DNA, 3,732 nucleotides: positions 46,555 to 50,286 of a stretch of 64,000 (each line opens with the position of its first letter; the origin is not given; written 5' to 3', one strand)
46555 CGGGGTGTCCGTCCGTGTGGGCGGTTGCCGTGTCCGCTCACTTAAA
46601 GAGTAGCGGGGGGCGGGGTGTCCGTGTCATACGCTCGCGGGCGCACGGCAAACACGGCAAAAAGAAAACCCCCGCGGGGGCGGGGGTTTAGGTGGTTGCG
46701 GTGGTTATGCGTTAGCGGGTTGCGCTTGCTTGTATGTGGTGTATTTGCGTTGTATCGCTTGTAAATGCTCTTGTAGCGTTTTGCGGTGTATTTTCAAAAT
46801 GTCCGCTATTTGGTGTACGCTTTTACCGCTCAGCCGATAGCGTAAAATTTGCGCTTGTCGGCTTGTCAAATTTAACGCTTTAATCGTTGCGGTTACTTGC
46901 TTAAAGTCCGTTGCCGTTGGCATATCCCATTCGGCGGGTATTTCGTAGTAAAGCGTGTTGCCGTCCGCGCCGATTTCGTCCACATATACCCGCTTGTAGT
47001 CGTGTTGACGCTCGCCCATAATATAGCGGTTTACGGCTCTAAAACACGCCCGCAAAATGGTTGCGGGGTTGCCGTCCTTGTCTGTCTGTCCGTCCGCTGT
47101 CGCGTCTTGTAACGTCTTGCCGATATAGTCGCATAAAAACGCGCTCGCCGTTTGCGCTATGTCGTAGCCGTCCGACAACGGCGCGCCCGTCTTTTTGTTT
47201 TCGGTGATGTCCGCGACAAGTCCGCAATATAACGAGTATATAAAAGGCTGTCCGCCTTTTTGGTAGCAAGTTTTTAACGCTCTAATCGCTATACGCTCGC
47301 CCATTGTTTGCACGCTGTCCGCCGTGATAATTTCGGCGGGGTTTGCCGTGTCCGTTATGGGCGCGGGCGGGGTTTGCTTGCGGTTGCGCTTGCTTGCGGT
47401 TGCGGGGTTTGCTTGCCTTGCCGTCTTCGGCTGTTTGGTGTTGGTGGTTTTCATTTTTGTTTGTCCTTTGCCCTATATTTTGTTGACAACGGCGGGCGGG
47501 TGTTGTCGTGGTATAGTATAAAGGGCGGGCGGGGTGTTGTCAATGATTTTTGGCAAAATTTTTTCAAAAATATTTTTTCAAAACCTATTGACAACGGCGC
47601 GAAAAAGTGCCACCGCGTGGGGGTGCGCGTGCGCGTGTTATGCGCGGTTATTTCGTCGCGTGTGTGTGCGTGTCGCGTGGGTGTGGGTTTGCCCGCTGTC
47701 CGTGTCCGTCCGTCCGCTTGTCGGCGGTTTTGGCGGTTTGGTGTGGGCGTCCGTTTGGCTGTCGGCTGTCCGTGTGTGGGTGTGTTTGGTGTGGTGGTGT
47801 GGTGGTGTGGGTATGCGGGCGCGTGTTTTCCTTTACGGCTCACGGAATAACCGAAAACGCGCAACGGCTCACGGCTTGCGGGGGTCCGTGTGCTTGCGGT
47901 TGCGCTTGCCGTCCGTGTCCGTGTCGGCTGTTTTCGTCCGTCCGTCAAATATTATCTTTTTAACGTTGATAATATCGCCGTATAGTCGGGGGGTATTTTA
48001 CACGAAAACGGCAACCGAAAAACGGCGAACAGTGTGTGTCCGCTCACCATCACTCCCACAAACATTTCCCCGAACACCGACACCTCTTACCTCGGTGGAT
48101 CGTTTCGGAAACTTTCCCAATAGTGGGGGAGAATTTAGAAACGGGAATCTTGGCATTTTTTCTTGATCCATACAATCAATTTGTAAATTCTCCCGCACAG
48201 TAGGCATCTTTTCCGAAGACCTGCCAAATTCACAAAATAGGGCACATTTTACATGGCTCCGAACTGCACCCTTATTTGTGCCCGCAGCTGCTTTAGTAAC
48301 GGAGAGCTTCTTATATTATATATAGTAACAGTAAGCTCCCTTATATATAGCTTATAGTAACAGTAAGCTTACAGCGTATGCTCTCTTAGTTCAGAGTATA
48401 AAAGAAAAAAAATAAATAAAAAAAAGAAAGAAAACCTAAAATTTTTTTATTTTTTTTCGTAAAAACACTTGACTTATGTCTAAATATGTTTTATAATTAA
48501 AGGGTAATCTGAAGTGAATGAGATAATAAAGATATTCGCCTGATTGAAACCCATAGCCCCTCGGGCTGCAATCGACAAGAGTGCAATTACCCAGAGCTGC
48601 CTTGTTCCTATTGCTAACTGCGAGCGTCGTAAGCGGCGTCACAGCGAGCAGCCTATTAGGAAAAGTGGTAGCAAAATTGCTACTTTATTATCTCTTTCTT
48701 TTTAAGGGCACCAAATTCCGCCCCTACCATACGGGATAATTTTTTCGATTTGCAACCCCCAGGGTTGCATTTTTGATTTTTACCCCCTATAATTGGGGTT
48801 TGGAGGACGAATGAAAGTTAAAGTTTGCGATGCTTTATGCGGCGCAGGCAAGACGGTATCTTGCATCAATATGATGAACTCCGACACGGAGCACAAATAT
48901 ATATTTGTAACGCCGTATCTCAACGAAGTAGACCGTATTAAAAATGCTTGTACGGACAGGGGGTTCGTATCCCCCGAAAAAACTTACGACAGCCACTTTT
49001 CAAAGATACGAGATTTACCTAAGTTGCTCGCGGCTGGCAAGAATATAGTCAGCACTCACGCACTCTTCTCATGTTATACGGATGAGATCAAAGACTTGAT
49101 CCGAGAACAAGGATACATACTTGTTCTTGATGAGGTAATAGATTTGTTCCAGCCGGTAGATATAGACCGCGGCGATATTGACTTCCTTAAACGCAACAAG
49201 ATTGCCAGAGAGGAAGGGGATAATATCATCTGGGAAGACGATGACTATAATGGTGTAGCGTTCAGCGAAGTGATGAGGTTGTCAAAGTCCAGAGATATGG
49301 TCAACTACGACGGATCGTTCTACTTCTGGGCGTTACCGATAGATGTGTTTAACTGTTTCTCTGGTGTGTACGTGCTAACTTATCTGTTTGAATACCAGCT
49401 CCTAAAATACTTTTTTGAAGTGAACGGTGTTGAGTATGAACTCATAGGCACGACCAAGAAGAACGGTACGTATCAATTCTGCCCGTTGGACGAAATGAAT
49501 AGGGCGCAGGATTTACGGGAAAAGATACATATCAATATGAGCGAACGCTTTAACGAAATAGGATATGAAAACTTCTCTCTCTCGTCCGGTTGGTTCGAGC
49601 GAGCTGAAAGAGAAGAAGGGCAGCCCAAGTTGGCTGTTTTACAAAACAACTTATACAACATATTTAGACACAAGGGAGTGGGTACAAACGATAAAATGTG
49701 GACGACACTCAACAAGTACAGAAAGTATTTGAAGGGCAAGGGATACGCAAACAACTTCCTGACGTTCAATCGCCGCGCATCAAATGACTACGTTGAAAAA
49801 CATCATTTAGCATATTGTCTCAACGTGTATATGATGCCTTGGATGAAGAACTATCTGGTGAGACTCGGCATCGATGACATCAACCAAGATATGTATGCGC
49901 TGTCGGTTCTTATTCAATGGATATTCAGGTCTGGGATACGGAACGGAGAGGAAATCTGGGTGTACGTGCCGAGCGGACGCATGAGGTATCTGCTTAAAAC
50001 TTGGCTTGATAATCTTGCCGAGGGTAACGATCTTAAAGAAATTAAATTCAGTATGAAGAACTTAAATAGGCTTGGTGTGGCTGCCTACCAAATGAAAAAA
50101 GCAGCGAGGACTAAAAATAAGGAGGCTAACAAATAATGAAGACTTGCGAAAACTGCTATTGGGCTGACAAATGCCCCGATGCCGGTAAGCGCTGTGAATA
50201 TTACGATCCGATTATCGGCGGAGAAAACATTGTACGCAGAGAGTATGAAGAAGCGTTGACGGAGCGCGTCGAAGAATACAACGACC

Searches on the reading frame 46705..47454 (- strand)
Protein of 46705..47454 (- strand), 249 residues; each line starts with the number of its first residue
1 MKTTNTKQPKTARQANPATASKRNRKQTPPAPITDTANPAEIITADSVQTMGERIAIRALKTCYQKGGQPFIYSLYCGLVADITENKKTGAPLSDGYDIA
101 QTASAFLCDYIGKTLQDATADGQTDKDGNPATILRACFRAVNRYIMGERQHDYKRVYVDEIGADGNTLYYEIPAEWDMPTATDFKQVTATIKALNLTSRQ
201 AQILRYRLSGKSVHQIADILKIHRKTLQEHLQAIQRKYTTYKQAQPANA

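Call 9: search_protein_families(library=pfam, proteins=[window:46705-47454:-], max_evalue=0.01)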
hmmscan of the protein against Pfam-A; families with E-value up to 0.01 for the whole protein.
window:46705-47454:- (249 aa): 5 families
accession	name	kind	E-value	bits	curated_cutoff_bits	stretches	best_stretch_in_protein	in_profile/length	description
PF00196.25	GerE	-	1.2e-09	38.1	23.5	1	195-237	2-44/57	Bacterial regulatory proteins, luxR family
PF13384.12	HTH_23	-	0.00044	20.4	24.6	1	199-231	6-38/50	Homeodomain-like domain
PF13556.12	HTH_30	-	0.0042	17.3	27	0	208-236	10-38/59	PucR C-terminal helix-turn-helix domain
PF08281.18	Sigma70_r4_2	-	0.0066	16.5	25.7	0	196-232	11-48/54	Sigma-70, region 4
PF04967.18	HTH_10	-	0.0073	16.5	23.1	0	212-237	25-50/53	HTH DNA binding domain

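Call 10: search_protein_families(library=phrogs, proteins=[window:46705-47454:-], max_evalue=0.001)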
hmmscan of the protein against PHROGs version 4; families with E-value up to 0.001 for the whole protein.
window:46705-47454:- (249 aa): 3 families
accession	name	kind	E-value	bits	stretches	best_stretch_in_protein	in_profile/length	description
phrog_125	-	DNA, RNA and nucleotide metabolism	0.00019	22.1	1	198-244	165-213/254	DNA invertase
phrog_3512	-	transcription regulation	0.00033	21.8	1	188-242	58-113/130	sigma factor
phrog_11138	-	unknown function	0.00044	21.6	1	171-239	69-136/142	-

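Call 70: search_protein_families(library=ncbifam, proteins=[window:46705-47454:-], max_evalue=0.01)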
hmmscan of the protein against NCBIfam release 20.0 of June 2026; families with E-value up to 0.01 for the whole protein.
window:46705-47454:- (249 aa): 15 families
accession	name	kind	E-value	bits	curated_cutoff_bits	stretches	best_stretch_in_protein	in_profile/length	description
TIGR03020.2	EpsA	equivalog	2.7e-07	30.5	170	1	192-245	187-240/247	XrtB/PEP-CTERM-associated transcriptional regulator EpsA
TIGR03541.1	reg_near_HchA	equivalog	2.5e-05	23.9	215.6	1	190-245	166-221/232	PA1136 family autoinducer-binding transcriptional regulator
NF011940.0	PRK15411.1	equivalog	3.3e-05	23.8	162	1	188-241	130-183/207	transcriptional regulator RcsA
TIGR01884.1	cas_HTH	subfamily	5e-05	22.8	60.2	1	171-237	123-183/202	CRISPR-associated CARF protein Csa3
NF011896.0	PRK15369.1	equivalog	0.00011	21.8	242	1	193-245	147-199/211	two component system response regulator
NF007708.0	PRK10403.1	equivalog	0.00016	21.2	343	0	196-238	154-196/215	nitrate/nitrite response regulator protein NarP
NF052445.1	RespRegMctR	equivalog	0.00025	20.5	300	1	191-239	140-188/205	two-component system response regulator MctR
NF006148.0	PRK08295.1-5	equivalog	0.00033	20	208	1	183-244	153-213/218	RNA polymerase sporulation sigma factor SigH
NF007561.1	PRK10188.1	equivalog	0.00046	19.6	350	1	184-245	168-229/240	quorum-sensing transcriptional regulator SdiA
TIGR02983.1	SigE-fam_strep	subfamily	0.0018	18.1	141.55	1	178-230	95-146/162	SigE family RNA polymerase sigma factor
NF003057.0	PRK03975.1-5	subfamily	0.0018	18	168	1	195-225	5-35/134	putative transcriptional regulator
NF007403.0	PRK09935.1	equivalog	0.002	17.8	271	1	185-238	139-192/210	fimbria biosynthesis transcriptional regulator FimZ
NF003420.0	PRK04841.1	equivalog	0.0024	15.9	537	1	186-238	829-881/903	HTH-type transcriptional regulator MalT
TIGR02937.1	sigma70-ECF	superfamily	0.006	16.2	42.9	0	195-237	117-160/165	sigma-70 family RNA polymerase sigma factor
NF047785.1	respo_reg_MadR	equivalog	0.0062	15.9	300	1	192-244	145-197/209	MadR family response regulator transcription factor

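Call 71: search_solved_structures(query=window:46705-47454:-, max_evalue=1)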
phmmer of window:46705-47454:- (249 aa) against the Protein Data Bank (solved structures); distinct sequences matched with E-value up to 1: 19.
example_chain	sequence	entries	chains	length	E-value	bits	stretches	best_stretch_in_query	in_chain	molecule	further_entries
7r3g_B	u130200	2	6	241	0.00085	22.3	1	181-246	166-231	Regulatory protein RhlR | PROSS optimized variant of RhlR with 75 mutations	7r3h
7vim_A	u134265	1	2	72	0.0089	19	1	196-248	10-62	Protein EsrB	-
4y13_A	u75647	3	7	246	0.035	17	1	192-245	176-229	Transcriptional regulator of ftsQAZ gene cluster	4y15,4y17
4lfu_A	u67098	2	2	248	0.035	17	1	192-245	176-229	Regulatory protein SdiA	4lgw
4wt0_B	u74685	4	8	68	0.056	16.4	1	195-245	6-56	Response regulator receiver domain protein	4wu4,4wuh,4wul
7r3i_A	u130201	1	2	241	0.064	16.2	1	182-240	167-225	PROSS optimized variant of RhlR with 61 mutations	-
6ugl_A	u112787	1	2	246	0.067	16.1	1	178-239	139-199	Helix-turn-helix transcriptional regulator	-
4wsz_A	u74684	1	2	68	0.067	16.1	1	195-241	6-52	Response regulator receiver domain protein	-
6ide_A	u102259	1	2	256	0.071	16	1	178-239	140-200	Transcriptional regulator LuxR family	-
6kju_A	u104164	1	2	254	0.072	16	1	178-239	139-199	Helix-turn-helix transcriptional regulator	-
7r3j_C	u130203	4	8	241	0.075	15.9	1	186-240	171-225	Regulatory protein RhlR | RhlR protein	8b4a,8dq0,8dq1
7x1k_A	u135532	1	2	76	0.11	15.4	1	196-241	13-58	Chemotaxis protein CheY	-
7r3e_A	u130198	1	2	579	0.22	14.4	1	190-240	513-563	2-aminobenzoylacetyl-CoA thioesterase,Regulatory protein RhlR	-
3szt_A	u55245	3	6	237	0.34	13.8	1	194-245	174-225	Quorum-sensing control repressor | LuxR family transcriptional regulator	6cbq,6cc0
5hev_A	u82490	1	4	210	0.42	13.5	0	195-242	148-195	Response regulator protein VraR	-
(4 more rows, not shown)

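Call 81: find_homologous_proteins(query=window:46705-47454:-, max_evalue=0.001)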
Query window:46705-47454:- (249 aa): 262 proteins with E <= 0.001 among 651 candidates; the best 120 are listed.
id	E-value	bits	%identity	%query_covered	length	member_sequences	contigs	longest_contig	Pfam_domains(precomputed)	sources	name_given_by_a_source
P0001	7.5e-161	551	100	100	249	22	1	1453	PF00196.26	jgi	-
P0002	2.3e-149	513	75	90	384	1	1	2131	-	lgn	-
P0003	3.0e-142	490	89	100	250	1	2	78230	PF00196.26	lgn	-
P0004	1.1e-137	475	85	100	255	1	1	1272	PF00196.26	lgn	-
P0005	1.1e-134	465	84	100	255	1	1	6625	PF00196.26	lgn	-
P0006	1.2e-134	465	84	100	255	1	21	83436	PF00196.26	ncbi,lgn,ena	-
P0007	1.3e-134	465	84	100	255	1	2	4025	PF00196.26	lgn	-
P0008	1.5e-134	465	84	100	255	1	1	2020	PF00196.26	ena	-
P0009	1.7e-134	465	84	100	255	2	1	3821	PF00196.26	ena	-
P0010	4.4e-134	463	84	100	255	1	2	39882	PF00196.26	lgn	-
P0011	4.4e-134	463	84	100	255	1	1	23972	PF00196.26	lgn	-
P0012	3.8e-133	460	82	100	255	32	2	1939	PF00196.26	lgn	-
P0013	2.3e-132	458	83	100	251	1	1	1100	PF00196.26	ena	-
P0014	9.7e-132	456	87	92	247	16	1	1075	PF00196.26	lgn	-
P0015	1.0e-131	456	83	100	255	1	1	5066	PF00196.26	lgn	-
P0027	1.5e-128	445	82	100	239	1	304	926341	PF00196.26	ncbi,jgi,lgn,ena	jgi:DNA-binding CsgD family transcriptional regulator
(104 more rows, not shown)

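Call 82: find_encoding_contigs(protein=P0027, flank=10000, max_places=5)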
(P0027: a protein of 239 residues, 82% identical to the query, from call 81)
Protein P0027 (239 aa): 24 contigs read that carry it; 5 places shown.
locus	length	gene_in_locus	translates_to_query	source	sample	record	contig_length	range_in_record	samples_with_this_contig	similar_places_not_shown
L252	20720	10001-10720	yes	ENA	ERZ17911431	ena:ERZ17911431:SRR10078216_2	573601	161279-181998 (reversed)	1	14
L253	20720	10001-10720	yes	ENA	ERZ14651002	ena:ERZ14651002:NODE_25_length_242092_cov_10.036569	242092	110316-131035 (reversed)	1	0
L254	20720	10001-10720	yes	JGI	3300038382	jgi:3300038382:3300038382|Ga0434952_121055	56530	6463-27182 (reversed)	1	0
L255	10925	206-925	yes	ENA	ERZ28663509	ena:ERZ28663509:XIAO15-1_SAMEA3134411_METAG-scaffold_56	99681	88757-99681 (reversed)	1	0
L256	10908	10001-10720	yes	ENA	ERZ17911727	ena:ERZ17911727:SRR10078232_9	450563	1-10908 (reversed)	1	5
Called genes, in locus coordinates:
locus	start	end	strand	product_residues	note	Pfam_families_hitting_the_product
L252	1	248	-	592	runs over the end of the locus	-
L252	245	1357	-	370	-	PF27269:YonG_N, PF27316:YonG_C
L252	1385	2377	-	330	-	PF00589:Phage_integrase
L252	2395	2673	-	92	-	PF00216:Bac_DNA_binding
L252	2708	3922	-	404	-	PF27387:YonJ_CC (faint), PF12850:Metallophos_2 (weak)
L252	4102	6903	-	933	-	-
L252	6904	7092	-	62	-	-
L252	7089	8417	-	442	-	PF27199:YonV_C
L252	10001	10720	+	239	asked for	PF00196:GerE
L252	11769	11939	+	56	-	-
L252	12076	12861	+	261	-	-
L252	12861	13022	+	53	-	-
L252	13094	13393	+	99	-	-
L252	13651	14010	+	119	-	-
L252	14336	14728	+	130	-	-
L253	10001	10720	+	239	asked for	PF00196:GerE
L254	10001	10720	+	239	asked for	PF00196:GerE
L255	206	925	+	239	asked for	PF00196:GerE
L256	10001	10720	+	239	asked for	PF00196:GerE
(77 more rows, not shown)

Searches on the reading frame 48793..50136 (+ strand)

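Call 9: search_protein_families(library=pfam, proteins=[window:48793-50136:+], max_evalue=0.01)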
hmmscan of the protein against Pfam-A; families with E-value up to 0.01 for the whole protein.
window:48793-50136:+ (447 aa): 0 families

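Call 10: search_protein_families(library=phrogs, proteins=[window:48793-50136:+], max_evalue=0.001)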
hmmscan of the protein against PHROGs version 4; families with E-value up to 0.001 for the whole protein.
window:48793-50136:+ (447 aa): 1 family
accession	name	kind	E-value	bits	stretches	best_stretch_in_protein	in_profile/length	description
phrog_2467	-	unknown function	5.2e-69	234.5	1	6-431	7-443/502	-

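Call 70: search_protein_families(library=ncbifam, proteins=[window:48811-50136:+], max_evalue=0.01)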
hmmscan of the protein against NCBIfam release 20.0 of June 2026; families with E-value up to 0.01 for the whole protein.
window:48811-50136:+ (441 aa): 0 families
